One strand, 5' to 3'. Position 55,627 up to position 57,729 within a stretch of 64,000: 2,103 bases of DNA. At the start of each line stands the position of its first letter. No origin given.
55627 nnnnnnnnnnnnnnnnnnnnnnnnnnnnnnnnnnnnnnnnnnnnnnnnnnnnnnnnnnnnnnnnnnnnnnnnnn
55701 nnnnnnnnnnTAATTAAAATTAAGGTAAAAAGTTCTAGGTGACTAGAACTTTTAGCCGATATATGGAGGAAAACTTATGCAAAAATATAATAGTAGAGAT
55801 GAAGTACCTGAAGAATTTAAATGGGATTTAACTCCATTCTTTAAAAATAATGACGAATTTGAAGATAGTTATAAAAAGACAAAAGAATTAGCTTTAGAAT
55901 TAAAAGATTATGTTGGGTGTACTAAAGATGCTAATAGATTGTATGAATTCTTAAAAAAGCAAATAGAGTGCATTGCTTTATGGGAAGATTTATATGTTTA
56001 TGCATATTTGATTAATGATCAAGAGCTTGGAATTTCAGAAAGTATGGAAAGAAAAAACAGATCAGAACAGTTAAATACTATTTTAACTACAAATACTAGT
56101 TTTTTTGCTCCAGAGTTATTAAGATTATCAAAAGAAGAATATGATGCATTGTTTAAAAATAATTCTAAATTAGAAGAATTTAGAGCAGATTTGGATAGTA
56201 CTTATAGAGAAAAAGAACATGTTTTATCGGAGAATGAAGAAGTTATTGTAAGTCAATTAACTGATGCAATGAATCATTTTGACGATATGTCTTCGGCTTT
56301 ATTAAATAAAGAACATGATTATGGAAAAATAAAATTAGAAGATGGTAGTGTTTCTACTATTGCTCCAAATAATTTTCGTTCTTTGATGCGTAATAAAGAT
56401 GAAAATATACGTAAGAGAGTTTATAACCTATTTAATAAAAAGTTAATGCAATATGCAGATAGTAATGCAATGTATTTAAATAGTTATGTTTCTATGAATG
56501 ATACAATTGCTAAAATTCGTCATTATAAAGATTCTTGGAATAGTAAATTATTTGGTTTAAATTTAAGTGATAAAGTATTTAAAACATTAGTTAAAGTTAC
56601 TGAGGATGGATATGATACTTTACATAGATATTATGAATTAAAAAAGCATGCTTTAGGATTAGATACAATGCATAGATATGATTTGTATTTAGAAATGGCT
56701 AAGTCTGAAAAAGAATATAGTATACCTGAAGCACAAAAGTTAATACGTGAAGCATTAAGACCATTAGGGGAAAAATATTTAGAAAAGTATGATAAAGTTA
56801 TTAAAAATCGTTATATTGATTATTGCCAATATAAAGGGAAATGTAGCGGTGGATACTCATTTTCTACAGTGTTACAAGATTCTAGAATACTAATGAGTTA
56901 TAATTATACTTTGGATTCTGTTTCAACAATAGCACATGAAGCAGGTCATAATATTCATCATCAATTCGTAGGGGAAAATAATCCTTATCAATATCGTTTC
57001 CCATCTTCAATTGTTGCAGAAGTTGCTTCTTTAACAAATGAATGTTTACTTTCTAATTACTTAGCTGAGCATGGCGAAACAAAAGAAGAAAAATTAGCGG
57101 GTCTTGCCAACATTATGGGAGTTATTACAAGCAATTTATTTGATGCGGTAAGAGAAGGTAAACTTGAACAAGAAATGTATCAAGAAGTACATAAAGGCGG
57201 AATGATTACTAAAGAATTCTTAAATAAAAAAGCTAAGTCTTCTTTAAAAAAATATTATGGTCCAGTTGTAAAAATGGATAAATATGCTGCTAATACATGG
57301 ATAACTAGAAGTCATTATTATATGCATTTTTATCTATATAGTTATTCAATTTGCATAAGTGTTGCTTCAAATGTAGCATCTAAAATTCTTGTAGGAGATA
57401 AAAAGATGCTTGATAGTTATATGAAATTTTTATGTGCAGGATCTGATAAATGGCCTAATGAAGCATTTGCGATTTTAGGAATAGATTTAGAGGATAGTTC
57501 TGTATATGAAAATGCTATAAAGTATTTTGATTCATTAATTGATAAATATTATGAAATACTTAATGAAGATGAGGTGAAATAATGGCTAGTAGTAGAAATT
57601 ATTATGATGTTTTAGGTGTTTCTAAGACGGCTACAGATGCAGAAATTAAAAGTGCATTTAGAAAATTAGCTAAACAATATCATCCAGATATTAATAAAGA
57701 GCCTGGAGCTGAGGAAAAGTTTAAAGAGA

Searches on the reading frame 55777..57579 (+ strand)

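Call 9: search_protein_families(library=pfam, proteins=[window:55777-57579:+], max_evalue=0.1)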
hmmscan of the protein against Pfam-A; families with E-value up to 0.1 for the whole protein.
window:55777-57579:+ (601 aa): 2 families
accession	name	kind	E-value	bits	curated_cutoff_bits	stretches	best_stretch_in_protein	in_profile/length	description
PF01432.26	Peptidase_M3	-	5e-37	128.7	27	1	203-581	2-455/457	Peptidase family M3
PF08439.15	Peptidase_M3_N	-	1.8e-10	41.3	25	1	113-178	1-66/70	Oligopeptidase F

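Call 10: search_protein_families(library=ncbifam, proteins=[window:55777-57579:+], max_evalue=0.1)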
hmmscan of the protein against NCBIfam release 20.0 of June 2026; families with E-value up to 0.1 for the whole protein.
window:55777-57579:+ (601 aa): 3 families
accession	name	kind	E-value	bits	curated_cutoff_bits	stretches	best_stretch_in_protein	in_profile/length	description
TIGR00181.1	pepF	equivalog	1.6e-125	420.3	490.55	1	7-593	1-590/591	oligoendopeptidase F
TIGR02290.1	M3_fam_3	subfamily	8.7e-78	262.7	561.7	1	15-592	1-585/587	M3 family oligoendopeptidase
TIGR02289.1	M3_not_pepF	subfamily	3.7e-16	58.8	442.35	1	190-571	141-527/549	M3 family oligoendopeptidase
